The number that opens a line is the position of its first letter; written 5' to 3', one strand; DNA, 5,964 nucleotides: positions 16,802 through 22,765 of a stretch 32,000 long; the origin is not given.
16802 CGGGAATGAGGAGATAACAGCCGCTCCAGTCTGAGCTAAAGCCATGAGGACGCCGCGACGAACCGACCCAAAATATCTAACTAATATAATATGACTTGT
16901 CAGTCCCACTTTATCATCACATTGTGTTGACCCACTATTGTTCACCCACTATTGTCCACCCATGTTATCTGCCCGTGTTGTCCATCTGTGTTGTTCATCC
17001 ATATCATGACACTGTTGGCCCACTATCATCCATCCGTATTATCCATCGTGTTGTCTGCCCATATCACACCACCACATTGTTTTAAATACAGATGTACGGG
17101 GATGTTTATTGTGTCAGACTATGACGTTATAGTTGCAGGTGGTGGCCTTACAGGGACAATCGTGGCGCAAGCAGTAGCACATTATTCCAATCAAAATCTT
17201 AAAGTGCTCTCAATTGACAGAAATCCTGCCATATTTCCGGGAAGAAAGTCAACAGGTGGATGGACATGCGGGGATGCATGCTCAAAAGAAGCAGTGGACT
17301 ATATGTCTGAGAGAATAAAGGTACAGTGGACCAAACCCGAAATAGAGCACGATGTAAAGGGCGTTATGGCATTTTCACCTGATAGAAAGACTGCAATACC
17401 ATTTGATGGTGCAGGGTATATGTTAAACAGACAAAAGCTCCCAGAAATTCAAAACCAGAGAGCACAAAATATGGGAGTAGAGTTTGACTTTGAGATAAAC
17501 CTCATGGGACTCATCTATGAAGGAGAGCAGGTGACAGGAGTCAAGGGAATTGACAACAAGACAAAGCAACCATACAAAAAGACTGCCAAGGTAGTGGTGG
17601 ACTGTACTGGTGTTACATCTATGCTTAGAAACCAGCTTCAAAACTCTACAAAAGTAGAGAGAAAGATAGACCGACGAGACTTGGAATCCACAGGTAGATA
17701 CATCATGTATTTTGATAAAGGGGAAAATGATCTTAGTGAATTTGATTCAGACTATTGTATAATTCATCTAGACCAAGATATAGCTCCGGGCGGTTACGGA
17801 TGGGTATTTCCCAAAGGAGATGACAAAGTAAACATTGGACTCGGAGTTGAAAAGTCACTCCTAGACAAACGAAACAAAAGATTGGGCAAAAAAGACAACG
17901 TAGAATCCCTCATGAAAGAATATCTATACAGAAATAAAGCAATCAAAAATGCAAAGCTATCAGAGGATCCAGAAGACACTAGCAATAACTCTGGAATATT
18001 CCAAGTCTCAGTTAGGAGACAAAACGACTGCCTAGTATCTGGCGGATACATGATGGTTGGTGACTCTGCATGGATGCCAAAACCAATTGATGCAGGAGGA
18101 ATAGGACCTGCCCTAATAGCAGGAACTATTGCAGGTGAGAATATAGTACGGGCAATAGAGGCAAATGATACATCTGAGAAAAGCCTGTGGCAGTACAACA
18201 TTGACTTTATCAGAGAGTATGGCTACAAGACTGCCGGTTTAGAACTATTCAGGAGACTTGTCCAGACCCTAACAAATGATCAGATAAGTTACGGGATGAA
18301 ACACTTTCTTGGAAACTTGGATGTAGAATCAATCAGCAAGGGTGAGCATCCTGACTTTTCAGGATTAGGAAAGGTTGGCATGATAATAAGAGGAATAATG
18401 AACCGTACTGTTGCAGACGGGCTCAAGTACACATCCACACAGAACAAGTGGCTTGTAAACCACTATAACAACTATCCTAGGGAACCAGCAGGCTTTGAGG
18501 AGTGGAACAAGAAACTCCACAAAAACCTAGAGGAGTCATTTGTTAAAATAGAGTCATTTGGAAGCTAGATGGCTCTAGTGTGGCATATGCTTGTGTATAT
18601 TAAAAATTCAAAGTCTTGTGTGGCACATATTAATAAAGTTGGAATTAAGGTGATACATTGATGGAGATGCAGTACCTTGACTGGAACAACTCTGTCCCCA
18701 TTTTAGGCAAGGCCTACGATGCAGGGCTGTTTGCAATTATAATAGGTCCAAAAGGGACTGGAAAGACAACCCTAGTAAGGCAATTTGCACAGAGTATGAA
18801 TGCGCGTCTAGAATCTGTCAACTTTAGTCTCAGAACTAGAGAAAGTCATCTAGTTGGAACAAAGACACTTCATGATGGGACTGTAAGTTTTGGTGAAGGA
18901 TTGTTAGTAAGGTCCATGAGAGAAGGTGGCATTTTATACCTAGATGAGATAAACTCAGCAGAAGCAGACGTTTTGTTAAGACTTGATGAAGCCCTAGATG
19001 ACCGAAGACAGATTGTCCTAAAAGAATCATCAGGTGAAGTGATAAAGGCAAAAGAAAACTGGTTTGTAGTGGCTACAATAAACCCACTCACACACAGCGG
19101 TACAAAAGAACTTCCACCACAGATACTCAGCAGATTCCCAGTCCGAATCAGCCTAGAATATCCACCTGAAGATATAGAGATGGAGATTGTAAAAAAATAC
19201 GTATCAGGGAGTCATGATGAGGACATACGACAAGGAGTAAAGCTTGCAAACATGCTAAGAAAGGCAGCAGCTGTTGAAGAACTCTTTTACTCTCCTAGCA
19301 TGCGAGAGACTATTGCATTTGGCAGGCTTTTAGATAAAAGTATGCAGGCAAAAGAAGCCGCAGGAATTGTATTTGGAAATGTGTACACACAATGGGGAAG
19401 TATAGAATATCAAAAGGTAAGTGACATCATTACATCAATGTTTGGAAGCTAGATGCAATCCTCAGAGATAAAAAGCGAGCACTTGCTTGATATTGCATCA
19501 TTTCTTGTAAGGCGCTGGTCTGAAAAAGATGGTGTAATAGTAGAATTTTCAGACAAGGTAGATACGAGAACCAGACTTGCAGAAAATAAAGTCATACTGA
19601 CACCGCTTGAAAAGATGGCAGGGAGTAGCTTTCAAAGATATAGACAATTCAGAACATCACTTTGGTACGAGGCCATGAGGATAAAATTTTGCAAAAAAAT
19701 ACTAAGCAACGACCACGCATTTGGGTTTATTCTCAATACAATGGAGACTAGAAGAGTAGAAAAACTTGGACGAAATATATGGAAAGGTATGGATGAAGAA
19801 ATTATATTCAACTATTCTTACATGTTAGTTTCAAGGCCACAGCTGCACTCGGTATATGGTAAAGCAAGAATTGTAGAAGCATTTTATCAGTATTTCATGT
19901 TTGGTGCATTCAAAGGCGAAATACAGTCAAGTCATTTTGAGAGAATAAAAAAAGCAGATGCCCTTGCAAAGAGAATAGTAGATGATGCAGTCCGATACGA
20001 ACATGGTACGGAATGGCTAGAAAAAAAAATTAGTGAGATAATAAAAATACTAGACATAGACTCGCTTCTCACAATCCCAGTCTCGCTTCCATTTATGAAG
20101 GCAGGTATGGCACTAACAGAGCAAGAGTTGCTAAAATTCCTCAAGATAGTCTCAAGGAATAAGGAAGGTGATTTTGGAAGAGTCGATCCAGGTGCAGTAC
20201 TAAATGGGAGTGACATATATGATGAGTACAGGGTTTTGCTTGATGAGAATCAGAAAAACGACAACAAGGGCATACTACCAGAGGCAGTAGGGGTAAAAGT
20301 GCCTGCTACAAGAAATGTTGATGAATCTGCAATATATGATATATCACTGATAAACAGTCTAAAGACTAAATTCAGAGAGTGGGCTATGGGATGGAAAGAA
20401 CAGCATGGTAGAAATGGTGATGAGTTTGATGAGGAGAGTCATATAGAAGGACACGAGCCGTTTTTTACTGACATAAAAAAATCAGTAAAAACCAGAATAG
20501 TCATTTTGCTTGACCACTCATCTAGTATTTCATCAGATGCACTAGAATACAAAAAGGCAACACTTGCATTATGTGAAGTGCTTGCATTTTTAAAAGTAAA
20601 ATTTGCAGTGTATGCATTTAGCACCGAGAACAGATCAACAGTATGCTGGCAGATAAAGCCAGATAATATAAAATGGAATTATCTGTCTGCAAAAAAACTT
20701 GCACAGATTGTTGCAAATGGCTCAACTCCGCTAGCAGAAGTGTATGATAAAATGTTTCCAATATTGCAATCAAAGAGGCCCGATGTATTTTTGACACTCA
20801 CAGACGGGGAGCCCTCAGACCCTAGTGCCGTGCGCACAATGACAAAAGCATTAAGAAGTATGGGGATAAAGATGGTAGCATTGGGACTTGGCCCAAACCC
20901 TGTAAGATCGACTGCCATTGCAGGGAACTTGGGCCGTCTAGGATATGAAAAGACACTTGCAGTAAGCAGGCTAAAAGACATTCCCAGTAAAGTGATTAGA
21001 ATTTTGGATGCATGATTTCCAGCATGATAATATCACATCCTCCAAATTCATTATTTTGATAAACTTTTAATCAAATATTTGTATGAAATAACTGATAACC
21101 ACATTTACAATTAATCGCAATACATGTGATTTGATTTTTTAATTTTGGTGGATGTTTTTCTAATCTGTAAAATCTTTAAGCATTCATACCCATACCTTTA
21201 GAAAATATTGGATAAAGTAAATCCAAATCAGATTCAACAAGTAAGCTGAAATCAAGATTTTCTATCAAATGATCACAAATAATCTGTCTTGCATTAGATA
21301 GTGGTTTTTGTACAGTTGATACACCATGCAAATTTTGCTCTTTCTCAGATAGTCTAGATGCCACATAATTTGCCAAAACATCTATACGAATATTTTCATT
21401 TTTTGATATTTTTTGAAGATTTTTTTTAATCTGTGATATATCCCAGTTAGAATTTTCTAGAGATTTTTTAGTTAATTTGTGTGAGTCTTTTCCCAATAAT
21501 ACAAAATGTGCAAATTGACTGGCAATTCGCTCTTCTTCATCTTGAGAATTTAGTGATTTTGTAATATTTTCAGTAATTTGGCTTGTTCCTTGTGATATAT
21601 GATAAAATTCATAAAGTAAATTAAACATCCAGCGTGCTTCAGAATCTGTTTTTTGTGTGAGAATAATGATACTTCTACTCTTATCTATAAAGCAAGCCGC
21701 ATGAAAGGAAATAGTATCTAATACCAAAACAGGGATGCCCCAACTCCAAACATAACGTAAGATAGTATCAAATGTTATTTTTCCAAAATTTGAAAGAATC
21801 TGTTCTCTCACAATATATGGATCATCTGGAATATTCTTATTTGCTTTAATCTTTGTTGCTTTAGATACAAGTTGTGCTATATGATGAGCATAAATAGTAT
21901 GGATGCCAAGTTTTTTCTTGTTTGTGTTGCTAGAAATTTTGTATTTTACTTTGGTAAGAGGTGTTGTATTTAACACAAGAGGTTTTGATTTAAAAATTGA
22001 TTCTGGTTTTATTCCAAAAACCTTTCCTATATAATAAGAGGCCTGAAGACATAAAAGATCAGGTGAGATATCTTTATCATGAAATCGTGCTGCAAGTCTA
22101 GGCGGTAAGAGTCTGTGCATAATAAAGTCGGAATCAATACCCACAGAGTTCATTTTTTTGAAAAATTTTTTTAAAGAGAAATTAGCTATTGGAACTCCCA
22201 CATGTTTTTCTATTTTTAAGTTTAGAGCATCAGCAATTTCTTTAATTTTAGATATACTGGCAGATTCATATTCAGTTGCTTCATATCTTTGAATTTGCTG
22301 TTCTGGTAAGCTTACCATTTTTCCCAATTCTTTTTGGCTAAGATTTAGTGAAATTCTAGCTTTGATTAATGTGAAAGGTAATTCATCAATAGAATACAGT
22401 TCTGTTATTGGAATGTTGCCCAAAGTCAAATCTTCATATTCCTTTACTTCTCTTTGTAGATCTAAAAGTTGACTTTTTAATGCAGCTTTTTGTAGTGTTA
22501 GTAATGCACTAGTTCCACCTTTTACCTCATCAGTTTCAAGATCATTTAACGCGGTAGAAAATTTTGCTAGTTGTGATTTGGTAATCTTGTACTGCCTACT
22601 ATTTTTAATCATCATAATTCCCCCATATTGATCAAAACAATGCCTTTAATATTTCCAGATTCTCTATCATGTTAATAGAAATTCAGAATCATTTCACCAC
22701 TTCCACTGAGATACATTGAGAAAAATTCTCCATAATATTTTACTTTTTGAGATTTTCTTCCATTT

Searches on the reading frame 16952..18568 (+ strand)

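Call 88: search_protein_families(library=pfam, proteins=[window:16952-18568:+], max_evalue=0.001)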
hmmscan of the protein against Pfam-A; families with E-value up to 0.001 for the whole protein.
window:16952-18568:+ (538 aa): 4 families
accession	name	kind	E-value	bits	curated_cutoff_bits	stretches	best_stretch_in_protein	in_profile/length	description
PF22578.2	GGR_cat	-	7.2e-16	58.3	27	1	263-308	14-59/88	Geranylgeranyl reductase catalytic domain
PF12831.13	FAD_oxidored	-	3.4e-05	23.8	27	1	58-222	1-147/416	FAD dependent oxidoreductase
PF00890.30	FAD_binding_2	-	0.00047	19.9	20.4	0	155-227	136-211/414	FAD binding domain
PF01266.30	DAO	-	0.00074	19.6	27.9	0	169-296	157-268/353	FAD dependent oxidoreductase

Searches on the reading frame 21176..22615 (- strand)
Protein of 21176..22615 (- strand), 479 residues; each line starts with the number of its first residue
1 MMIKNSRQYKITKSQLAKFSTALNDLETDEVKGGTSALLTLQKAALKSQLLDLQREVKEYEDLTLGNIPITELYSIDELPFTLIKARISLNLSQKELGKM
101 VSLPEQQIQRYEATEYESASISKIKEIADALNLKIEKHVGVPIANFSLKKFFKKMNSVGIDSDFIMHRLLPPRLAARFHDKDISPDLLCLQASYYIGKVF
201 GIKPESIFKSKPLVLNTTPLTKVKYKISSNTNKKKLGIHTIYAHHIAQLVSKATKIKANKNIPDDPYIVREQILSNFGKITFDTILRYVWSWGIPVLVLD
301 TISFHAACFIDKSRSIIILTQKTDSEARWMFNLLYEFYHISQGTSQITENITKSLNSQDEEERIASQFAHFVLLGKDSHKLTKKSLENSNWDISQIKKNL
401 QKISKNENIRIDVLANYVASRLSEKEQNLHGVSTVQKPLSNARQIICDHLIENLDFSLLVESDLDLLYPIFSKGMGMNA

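Call 88: search_protein_families(library=pfam, proteins=[window:21176-22615:-], max_evalue=0.001)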
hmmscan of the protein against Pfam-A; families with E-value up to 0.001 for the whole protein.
window:21176-22615:- (479 aa): 2 families
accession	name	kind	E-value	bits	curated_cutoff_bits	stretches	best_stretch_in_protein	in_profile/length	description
PF01381.28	HTH_3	-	1.1e-07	32.2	23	1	84-136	2-53/55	Helix-turn-helix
PF13443.12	HTH_26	-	0.0004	21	22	0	91-136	10-55/63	Cro/C1-type HTH DNA-binding domain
